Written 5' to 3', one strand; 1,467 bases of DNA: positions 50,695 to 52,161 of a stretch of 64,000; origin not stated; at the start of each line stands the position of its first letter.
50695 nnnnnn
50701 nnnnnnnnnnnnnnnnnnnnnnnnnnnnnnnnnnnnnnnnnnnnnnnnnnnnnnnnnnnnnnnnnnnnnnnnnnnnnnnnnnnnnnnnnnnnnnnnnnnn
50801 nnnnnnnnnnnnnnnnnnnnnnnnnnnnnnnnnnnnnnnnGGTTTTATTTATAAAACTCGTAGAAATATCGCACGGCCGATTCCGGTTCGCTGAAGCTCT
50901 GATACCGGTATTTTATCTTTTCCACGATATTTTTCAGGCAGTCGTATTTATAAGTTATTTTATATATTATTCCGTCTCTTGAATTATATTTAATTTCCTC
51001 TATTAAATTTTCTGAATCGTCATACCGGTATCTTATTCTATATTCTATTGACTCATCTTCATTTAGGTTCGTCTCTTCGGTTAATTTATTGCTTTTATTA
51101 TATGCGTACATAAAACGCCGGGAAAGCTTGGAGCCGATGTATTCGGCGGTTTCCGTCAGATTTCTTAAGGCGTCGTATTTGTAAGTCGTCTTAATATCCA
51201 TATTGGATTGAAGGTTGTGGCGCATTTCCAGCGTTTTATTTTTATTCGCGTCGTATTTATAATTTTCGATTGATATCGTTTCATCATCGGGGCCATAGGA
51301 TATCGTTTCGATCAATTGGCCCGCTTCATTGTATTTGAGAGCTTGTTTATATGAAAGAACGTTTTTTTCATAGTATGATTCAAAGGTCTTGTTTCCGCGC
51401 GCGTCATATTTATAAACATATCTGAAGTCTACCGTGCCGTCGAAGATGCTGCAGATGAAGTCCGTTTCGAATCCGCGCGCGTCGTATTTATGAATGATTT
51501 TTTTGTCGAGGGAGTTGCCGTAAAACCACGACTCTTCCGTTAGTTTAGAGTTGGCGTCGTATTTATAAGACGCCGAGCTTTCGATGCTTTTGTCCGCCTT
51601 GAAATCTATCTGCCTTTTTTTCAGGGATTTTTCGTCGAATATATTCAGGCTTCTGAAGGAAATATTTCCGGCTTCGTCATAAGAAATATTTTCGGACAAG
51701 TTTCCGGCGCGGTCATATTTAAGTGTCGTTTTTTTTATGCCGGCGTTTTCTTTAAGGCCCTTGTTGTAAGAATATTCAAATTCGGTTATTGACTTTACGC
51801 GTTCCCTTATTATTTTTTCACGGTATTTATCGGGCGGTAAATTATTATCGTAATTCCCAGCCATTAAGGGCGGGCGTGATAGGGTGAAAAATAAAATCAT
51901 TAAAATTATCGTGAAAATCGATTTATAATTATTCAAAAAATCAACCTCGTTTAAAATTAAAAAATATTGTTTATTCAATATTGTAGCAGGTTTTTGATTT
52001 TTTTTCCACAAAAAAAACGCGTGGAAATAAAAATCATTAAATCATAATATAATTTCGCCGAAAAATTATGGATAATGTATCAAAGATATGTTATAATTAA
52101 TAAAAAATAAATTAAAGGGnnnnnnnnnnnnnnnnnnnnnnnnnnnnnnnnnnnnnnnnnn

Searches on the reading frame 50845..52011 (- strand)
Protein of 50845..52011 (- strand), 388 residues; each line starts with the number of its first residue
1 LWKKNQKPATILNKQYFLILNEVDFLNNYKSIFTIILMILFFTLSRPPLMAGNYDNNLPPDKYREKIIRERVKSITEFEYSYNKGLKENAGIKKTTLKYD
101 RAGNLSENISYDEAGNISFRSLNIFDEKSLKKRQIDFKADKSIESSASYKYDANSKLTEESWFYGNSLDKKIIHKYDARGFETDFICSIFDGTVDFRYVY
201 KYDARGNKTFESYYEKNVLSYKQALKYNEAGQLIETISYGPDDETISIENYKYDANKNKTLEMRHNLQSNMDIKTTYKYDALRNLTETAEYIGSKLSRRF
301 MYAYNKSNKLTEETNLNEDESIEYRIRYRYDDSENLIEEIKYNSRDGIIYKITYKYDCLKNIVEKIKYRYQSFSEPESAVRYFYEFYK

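Call 28: search_protein_families(library=ncbifam, proteins=[window:50845-52011:-], max_evalue=1e-25)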
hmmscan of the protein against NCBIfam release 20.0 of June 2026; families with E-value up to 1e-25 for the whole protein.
window:50845-52011:- (388 aa): 0 families

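Call 67: search_protein_families(library=pfam, proteins=[window:50845-52011:-], max_evalue=0.0001)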
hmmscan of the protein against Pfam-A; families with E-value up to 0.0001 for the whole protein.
window:50845-52011:- (388 aa): 1 family
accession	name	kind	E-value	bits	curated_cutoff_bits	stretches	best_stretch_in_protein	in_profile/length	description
PF05593.20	RHS_repeat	-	4.5e-08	33.7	22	0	274-288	17-31/38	RHS Repeat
